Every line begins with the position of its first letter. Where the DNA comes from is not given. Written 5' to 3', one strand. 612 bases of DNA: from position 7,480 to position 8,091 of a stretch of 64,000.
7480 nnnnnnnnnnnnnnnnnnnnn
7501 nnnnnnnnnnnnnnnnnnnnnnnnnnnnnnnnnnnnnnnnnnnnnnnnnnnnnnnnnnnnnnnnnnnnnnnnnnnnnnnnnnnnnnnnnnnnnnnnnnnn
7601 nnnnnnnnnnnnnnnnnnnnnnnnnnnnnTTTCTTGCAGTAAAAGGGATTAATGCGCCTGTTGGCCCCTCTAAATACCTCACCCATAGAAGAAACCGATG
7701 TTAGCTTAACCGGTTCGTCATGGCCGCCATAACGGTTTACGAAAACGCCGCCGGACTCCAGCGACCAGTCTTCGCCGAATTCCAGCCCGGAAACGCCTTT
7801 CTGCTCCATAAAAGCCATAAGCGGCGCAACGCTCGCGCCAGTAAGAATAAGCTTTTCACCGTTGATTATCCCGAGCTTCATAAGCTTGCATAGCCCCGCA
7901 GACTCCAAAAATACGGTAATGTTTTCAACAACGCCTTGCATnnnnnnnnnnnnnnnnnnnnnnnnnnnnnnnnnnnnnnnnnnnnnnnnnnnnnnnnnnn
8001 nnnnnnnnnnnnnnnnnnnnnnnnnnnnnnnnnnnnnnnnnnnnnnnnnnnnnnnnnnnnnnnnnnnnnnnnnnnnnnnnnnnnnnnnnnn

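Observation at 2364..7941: An unrecognised ~95-aa domain present three times in two genes, once fused to a PD-(D/E)xK nuclease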

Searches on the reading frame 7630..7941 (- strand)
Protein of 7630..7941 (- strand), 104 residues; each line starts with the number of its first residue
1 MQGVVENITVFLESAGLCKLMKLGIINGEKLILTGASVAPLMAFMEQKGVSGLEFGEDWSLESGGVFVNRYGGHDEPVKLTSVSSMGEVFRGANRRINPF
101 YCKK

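Call 12: find_homologous_proteins(query=A1, max_evalue=0.001)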
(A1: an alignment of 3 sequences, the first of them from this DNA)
Query A1 (3 sequences): 47 candidates shared short words with the query, none scored E <= 0.001.

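Call 21: search_protein_representatives(alignment_id=A1)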
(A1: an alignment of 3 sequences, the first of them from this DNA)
Query: 3 sequences, 102 profile positions. Proteins with E-value up to 0.001 (for the whole library): 192; up to 1e-10: 94; up to 1e-30: 4. The best 150 are listed.
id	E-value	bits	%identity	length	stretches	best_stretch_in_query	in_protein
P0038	6.2e-79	277.0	-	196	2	3-98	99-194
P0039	4.1e-78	274.4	-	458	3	3-102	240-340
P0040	5.7e-44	164.7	-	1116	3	5-100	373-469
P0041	1.0e-36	141.4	-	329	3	6-101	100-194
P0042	2.7e-30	120.8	-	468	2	4-102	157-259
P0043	2.9e-28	114.3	-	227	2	3-101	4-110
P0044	4.4e-26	107.3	-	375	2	5-101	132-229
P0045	1.0e-25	106.1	-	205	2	4-99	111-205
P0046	7.0e-25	103.4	-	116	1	4-100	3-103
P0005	7.4e-24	100.1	-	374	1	4-101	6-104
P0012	9.6e-21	90.1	-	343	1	4-101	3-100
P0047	4.2e-20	88.1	-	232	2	4-98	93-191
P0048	1.2e-19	86.6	-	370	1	3-100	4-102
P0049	1.3e-19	86.5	-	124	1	2-99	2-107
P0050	2.0e-19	85.9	-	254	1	3-100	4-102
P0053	8.2e-17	77.5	-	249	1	2-101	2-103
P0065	1.1e-14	70.7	-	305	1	5-101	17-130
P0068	1.4e-14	70.3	-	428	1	3-100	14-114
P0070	1.7e-14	70.0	-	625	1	6-98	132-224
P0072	2.8e-14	69.4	-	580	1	3-102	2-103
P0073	4.7e-14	68.6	-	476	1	4-102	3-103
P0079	1.6e-13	66.9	-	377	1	4-99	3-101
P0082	2.3e-13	66.4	-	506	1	4-100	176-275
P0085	5.0e-13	65.3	-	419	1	4-100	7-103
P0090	1.8e-12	63.6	-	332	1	4-101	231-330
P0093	3.0e-12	62.8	-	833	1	3-101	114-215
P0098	3.9e-12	62.5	-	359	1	2-99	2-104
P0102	4.6e-12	62.3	-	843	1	6-100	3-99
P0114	2.4e-11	60.0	-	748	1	3-100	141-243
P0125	7.5e-11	58.4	-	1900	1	4-101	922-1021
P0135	6.0e-10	55.5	-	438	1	4-100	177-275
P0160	1.7e-08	50.8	-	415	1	7-100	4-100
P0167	3.9e-08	49.6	-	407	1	6-99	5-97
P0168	5.5e-08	49.2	-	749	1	14-100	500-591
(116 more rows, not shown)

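Call 27: search_protein_families(library=pfam, proteins=[P0048, P0053, P0068, P0114, P0065, P0085, P0167, P0102, P0079, P0042], max_evalue=0.01)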
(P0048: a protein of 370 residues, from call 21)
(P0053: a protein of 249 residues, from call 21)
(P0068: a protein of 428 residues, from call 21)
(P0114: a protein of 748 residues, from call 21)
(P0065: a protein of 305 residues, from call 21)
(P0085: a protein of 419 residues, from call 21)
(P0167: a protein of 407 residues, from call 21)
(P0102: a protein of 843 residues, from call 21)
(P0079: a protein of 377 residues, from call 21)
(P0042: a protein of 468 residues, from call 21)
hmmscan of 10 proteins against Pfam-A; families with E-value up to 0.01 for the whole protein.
P0048 (370 aa): 0 families

P0053 (249 aa): 1 family
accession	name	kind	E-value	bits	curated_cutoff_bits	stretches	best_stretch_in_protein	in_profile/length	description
PF01939.22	NucS_C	-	7e-09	36.2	24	1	130-226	2-95/124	Endonuclease NucS C-terminal domain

P0068 (428 aa): 0 families

P0114 (748 aa): 2 families
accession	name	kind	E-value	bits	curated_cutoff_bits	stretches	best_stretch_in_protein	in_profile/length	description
PF13304.12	AAA_21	-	7.3e-15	56.2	27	1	560-641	225-304/304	AAA domain, putative AbiEii toxin, Type IV TA system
PF13175.12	AAA_15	-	2e-12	47.9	32.1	1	284-640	21-374/374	AAA ATPase domain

P0065 (305 aa): 2 families
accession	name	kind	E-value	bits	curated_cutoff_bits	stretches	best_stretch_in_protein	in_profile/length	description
PF01844.29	HNH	-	3.1e-13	50.1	21.4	1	238-289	1-46/47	HNH endonuclease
PF13391.12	HNH_2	-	3.1e-05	24.2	21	1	251-286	7-57/66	HNH endonuclease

P0085 (419 aa): 1 family
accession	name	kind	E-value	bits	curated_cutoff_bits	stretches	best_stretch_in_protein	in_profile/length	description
PF08867.16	FRG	-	1.1e-23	84.3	25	1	171-258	3-87/94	FRG domain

P0167 (407 aa): 3 families
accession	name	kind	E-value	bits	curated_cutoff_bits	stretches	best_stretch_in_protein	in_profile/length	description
PF13676.11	TIR_2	-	5.6e-07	30.5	28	1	267-378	1-109/122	TIR domain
PF08937.16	ThsB_TIR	-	7.6e-05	23.5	21.2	1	268-360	1-96/100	Thoeris protein ThsB, TIR-like domain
PF14338.12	Mrr_N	-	0.00083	19.9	29.5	1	150-202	19-71/87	Mrr N-terminal domain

P0102 (843 aa): 4 families
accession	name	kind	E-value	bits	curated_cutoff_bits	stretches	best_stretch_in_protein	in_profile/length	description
PF00069.31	Pkinase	-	6.7e-60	203.1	31.7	1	199-460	1-252/263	Protein kinase domain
PF03781.23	FGE-sulfatase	-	1e-49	169.9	23.3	1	599-841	4-255/255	Sulfatase-modifying factor enzyme 1-like domain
PF07714.23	PK_Tyr_Ser-Thr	-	1.1e-45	156.5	23.1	1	201-466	3-254/258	Protein tyrosine and serine/threonine kinase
PF03109.22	ABC1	-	0.0014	18.3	22.9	1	243-352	109-220/244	ABC1 atypical kinase-like domain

P0079 (377 aa): 2 families
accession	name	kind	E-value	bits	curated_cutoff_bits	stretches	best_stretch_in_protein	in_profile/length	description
PF16068.10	DUF4810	-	9.3e-05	23.3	34.7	0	101-157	12-69/85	Domain of unknown function (DUF4810)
PF24922.1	ACBP4_C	-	0.0014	19.3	31.2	0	114-165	46-94/105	Acyl-CoA-binding domain-containing protein 4-6, C-terminal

P0042 (468 aa): 1 family
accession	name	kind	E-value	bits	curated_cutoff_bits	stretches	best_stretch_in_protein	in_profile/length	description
PF04326.19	SLFN_AlbA_2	-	8.3e-21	75.1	25.3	1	318-452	1-117/118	Schlafen, AlbA_2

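Call 28: search_protein_families(library=pfam, proteins=[P0073, P0090, P0040, P0070, P0072, P0082, P0093, P0098, P0125, P0168], max_evalue=0.01)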
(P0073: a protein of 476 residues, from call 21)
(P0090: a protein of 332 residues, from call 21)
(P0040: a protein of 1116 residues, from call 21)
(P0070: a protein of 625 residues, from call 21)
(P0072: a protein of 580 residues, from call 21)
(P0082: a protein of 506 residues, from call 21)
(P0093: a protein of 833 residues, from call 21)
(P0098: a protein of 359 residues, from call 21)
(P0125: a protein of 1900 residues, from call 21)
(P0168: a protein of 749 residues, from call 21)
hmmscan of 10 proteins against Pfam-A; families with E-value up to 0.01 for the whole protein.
P0073 (476 aa): 6 families
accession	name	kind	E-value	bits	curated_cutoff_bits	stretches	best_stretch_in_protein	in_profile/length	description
PF07728.20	AAA_5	-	1.1e-12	48.6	22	1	139-344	2-139/139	AAA domain (dynein-related subfamily)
PF00004.35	AAA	-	6.1e-05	23.9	21.2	0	139-159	1-21/131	ATPase family associated with various cellular activities (AAA)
PF13481.12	AAA_25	-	0.00018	21.6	27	1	111-164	11-61/195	AAA domain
PF13401.12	AAA_22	-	0.0018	19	27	0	136-292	5-109/130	AAA domain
PF13479.12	AAA_24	-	0.002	18.4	27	1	135-201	1-57/195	AAA domain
PF20720.3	nSTAND3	-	0.0065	16.6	27.2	0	128-162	9-43/155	Novel STAND NTPase 3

P0090 (332 aa): 0 families

P0040 (1116 aa): 5 families
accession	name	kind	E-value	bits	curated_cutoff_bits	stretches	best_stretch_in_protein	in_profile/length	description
PF20720.3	nSTAND3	-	1.2e-05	25.5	27.2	1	618-678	3-63/155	Novel STAND NTPase 3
PF25201.1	nSTAND6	-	0.004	17.6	27.7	1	615-666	1-52/148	Novel STAND NTPase 6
PF13401.12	AAA_22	-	0.0067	17.2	27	0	631-669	4-33/130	AAA domain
PF13191.12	AAA_16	-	0.0078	17.2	32.6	0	631-659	23-51/167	AAA ATPase domain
PF07728.20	AAA_5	-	0.0093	16.4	22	0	635-657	2-24/139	AAA domain (dynein-related subfamily)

P0070 (625 aa): 1 family
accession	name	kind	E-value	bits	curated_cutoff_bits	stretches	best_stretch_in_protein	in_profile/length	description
PF13289.12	SIR2_2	-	4.1e-16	59.8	24.5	1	381-519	2-128/141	SIR2-like domain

P0072 (580 aa): 1 family
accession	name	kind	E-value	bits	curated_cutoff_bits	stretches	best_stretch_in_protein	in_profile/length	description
PF03235.19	GmrSD_N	-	1.7e-19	71.1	33.2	1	205-339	12-198/199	GmrSD restriction endonuclease, N-terminal domain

P0082 (506 aa): 1 family
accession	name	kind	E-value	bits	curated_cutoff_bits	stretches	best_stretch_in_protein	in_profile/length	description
PF09339.16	HTH_IclR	-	0.0052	17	22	0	440-480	8-48/52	IclR helix-turn-helix domain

P0093 (833 aa): 2 families
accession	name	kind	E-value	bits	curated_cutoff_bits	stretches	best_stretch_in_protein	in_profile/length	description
PF07693.20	KAP_NTPase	-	6.3e-19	68.8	20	1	271-732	1-292/293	KAP family P-loop domain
PF13401.12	AAA_22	-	0.0055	17.4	27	0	525-567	85-126/130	AAA domain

P0098 (359 aa): 0 families

P0125 (1900 aa): 2 families
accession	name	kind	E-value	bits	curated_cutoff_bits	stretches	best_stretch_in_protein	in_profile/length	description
PF02384.22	N6_Mtase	-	5.9e-42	144.5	20.4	1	1174-1457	22-303/311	N-6 DNA Methylase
PF02518.31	HATPase_c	-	4.2e-06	27.6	26.4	1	1792-1899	3-109/111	Histidine kinase-, DNA gyrase B-, and HSP90-like ATPase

P0168 (749 aa): 5 families
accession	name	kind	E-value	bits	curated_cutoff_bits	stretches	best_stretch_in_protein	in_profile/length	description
PF12796.13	Ank_2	-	8.1e-18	65.2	27.3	2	20-97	13-88/90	Ankyrin repeats (3 copies)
PF00023.36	Ank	-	7.9e-14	51.5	21.1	1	69-97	2-30/33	Ankyrin repeat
PF13637.12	Ank_4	-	1.9e-10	41.2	22.7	0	54-89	15-50/50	Ankyrin repeats (many copies)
PF13606.12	Ank_3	-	7.5e-08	32.4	22.3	0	69-97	2-30/30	Ankyrin repeat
PF13857.12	Ank_5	-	5.2e-07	30.3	27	1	55-97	1-44/56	Ankyrin repeats (many copies)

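Call 32: search_solved_structures(query=A2, max_evalue=10, show_alignments=2)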
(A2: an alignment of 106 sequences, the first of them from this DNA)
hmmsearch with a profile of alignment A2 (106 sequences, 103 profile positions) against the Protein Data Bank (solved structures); distinct sequences matched with E-value up to 10: 5.
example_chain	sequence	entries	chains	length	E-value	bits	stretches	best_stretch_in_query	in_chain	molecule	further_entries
9b7d_B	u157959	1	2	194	0.38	14.3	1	39-72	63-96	Tad3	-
5wyj_BB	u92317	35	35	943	1.2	12.7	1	47-81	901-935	U3 small nucleolar RNA-associated protein 12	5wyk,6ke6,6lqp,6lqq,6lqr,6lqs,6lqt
7suk_LQ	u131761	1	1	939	1.3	12.6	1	47-81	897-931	U3 small nucleolar RNA-associated protein 12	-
5wlc_LQ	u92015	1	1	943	1.3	12.6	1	47-81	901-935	Utp12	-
8vd6_A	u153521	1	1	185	2.6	11.6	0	4-53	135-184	CAP REPEAT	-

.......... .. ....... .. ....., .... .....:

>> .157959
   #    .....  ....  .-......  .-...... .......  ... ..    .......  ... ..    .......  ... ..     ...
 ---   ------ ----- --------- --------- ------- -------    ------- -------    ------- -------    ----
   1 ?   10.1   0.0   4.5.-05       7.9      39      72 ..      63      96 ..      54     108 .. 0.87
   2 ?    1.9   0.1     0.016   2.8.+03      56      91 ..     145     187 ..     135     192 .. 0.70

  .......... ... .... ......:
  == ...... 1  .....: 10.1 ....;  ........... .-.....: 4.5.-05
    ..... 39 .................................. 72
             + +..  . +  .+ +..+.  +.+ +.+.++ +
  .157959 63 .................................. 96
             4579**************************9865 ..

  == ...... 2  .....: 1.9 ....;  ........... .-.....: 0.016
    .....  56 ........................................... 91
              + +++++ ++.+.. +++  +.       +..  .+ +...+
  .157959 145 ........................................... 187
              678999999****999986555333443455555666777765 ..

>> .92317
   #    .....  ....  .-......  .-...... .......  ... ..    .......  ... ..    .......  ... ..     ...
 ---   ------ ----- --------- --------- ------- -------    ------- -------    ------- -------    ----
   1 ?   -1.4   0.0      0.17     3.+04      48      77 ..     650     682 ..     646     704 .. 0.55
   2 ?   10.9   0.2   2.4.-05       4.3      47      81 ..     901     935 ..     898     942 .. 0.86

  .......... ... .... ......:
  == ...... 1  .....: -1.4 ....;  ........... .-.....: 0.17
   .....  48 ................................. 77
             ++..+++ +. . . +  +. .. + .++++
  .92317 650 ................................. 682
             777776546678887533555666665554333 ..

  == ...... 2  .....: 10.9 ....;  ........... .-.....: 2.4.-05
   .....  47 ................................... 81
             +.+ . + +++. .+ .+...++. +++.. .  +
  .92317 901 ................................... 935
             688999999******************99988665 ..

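Call 35: predict_structure(alignment_id=A2)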
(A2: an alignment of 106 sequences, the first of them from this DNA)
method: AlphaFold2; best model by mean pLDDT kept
length: 104 residues; sequences in the alignment: 106
mean_pLDDT: 95.3   pTM: 0.87
mean pLDDT of the five models: 95.3, 94.0, 93.4, 92.7, 90.5
residues with pLDDT >= 90: 94; 70-90: 8; 50-70: 2; < 50: 0
segments of 3 or more residues with pLDDT < 50: none
pLDDT, mean of each block of 10 residues (from residue 1): 89 98 93 97 97 98 98 97 97 97 78
secondary structure, 60 per line:
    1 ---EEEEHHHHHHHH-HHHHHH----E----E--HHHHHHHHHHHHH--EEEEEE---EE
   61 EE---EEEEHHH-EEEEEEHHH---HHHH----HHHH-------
elements in order: E4-7 H8-15 H17-22 H35-47 E50-55 E59-62 E66-69 E74-79 H86-89 H94-97

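Call 41: fold_search(model_id=the predicted structure, library=pdb)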
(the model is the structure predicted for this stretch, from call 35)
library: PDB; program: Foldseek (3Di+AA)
matches with E <= 10: 14; with E <= 0.001: 0
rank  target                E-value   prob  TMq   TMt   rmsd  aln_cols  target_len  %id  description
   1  3drw_A                1.8e+00  0.07  0.27  0.09   5.4        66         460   14  Crystal Structure of a Phosphofructokinase from Pyrococcus horikoshii OT3 with AMP (released 2008-12-23)
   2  1u2x_A                3.8e+00  0.04  0.26  0.09   5.6        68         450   15  Crystal Structure of a Hypothetical ADP-dependent Phosphofructokinase from Pyrococcus horikoshii OT3 (released 2004-09-14)
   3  3drw_B                3.8e+00  0.04  0.26  0.09   5.6        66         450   14  Crystal Structure of a Phosphofructokinase from Pyrococcus horikoshii OT3 with AMP (released 2008-12-23)
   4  2zu8_A                5.6e+00  0.02  0.22  0.09   4.8        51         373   20  Crystal structure of mannosyl-3-phosphoglycerate synthase from Pyrococcus horikoshii (released 2009-10-27)
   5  4ozd_A                6.0e+00  0.07  0.26  0.23   6.6        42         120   12  Crystal structure of PdSP15a (released 2015-03-04)
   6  7ojs_A                6.0e+00  0.02  0.19  0.06   9.8        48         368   14  Complex structure 2 of the Bacillus subtilis CdaA c-di-AMP cyclase domain (CdaACD) and the phosphoglucomutase GlmM sho (released 2021-10-27)
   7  2wvm_B                6.4e+00  0.04  0.21  0.08   4.8        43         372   14  H309A mutant of Mannosyl-3-phosphoglycerate synthase from Thermus thermophilus HB27 in complex with GDP-alpha-D-Mannos (released 2010-03-31)
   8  1wu7_A                6.8e+00  0.01  0.22  0.08  12.6        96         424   19  Crystal structure of histidyl-tRNA synthetase from Thermoplasma acidophilum (released 2005-12-06)
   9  1mmd                  8.3e+00  0.02  0.27  0.06   8.2        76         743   12  TRUNCATED HEAD OF MYOSIN FROM DICTYOSTELIUM DISCOIDEUM COMPLEXED WITH MGADP-BEF3 (released 1996-08-17)
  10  5ino_A                8.3e+00  0.01  0.15  0.08   5.8        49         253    6  Human Tdp2 reaction product (5'-phosphorylated DNA)-Mg2+ complex (released 2016-04-27)
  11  1vpa_B                8.9e+00  0.02  0.16  0.08   1.5        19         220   26  Crystal structure of 2-C-methyl-D-erythritol 4-phosphate cytidylyltransferase (TM1393) from Thermotoga maritima at 2.6 (released 2004-11-02)
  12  1kmn_A                9.5e+00  0.01  0.24  0.08  13.7        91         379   15  HISTIDYL-TRNA SYNTHETASE COMPLEXED WITH HISTIDINOL AND ATP (released 1997-12-17)
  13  4yrr_A                9.5e+00  0.01  0.19  0.07  11.6        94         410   14  Crystal structure of T. cruzi Histidyl-tRNA synthetase in complex with N-(quinolin-3-yl)acetamide (Chem 1691) (released 2015-08-12)
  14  4ffu_B                9.5e+00  0.01  0.15  0.12  12.1        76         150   12  CRYSTAL STRUCTURE OF putative MaoC-like (monoamine oxidase-like) protein, similar to NodN from Sinorhizo Bium meliloti (released 2012-06-13)

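Call 42: find_encoding_contigs(protein=P0053, flank=8000, max_places=3)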
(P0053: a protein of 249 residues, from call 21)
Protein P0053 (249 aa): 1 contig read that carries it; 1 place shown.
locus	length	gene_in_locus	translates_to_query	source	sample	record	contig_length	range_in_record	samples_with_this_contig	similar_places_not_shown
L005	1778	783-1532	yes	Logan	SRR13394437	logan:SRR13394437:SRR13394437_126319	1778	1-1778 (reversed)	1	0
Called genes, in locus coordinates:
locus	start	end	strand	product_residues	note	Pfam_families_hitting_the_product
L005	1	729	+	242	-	?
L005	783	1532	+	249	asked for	PF01939:NucS_C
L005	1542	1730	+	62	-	-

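Call 43: find_homologous_proteins(query=A2, max_evalue=0.001)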
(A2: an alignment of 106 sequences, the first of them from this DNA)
Query A2 (106 sequences) (104 aa, profile of the alignment): 4 proteins with E <= 0.001 among 501 candidates.
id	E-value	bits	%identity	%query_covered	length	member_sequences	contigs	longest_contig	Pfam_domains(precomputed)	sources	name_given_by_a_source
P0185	4.0e-28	116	34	94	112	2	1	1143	-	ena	-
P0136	7.2e-24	102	29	91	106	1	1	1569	-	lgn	-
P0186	1.4e-22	98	-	-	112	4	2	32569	-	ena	-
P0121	1.9e-21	94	32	87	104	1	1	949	-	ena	-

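Call 56: find_encoding_contigs(protein=P0039, flank=10000, max_places=2)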
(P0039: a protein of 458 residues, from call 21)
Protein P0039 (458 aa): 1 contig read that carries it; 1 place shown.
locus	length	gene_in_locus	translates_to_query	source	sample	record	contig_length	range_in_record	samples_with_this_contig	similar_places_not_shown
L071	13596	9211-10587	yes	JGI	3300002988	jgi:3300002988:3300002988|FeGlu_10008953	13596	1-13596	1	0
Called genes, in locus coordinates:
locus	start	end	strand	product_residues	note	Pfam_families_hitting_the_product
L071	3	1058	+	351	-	PF00515:TPR_1 (faint), PF07719:TPR_2 (faint), PF13181:TPR_8 (faint), PF13424:TPR_12 (faint)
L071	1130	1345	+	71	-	-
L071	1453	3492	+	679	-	PF13424:TPR_12 (faint), PF07719:TPR_2 (faint)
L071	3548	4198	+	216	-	-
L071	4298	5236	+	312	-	PF13637:Ank_4 (weak), PF12796:Ank_2, PF13857:Ank_5 (weak), PF00023:Ank (weak), PF13637:Ank_4, PF13857:Ank_5 (weak), PF00023:Ank (weak), PF13606:Ank_3 (weak)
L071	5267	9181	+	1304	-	PF12796:Ank_2, PF13857:Ank_5, PF12796:Ank_2, PF12796:Ank_2, PF13857:Ank_5, PF12796:Ank_2, PF13857:Ank_5, PF13857:Ank_5, +31 more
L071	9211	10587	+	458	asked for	PF12796:Ank_2, PF13606:Ank_3 (faint), PF13637:Ank_4, PF13857:Ank_5 (weak), PF00023:Ank (weak)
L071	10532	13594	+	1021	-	?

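Call 62: search_protein_families(library=pfam, proteins=[L071:10532-13594:+, P0186], max_evalue=0.01)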
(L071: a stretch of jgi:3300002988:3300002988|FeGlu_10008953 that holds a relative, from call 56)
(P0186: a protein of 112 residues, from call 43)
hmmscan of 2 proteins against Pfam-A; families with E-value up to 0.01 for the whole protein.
L071:10532-13594:+ (1021 aa): 1 family
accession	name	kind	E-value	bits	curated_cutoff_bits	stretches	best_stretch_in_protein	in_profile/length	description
PF25794.1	SACS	-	1.7e-15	58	32.8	1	70-267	14-227/247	Sacsin domain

P0186 (112 aa): 0 families

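Call 64: find_encoding_contigs(protein=P0041, flank=10000, max_places=2)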
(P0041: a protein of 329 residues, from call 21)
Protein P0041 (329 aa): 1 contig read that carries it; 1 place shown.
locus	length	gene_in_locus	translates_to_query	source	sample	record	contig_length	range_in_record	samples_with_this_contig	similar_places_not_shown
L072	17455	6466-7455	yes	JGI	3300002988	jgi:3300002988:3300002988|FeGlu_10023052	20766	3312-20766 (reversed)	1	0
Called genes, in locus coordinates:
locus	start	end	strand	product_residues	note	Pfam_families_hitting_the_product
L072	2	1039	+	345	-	?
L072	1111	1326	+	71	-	-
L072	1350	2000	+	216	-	-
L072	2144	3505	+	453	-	PF04326:SLFN_AlbA_2, PF13749:HATPase_c_4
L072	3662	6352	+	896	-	PF00350:Dynamin_N, PF01926:MMR_HSR1 (faint), PF16565:MIT_C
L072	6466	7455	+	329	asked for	-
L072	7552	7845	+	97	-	-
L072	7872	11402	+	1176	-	PF25794:SACS, PF13020:NOV_C (weak)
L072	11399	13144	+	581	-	PF00580:UvrD-helicase (faint), PF04851:ResIII (weak), PF13086:AAA_11, PF13604:AAA_30, PF20720:nSTAND3 (faint), PF05127:NAT10_TcmA_helicase (faint), PF13245:AAA_19, PF13087:AAA_12, +1 more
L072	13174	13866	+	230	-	-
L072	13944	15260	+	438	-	PF10539:Dev_Cell_Death, PF05496:RuvB_N (weak), PF00004:AAA, PF17862:AAA_lid_3 (weak)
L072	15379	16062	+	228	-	-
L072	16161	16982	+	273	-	-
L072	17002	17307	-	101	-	PF05016:ParE_toxin, PF15781:ParE-like_toxin (weak)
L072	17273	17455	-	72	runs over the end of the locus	-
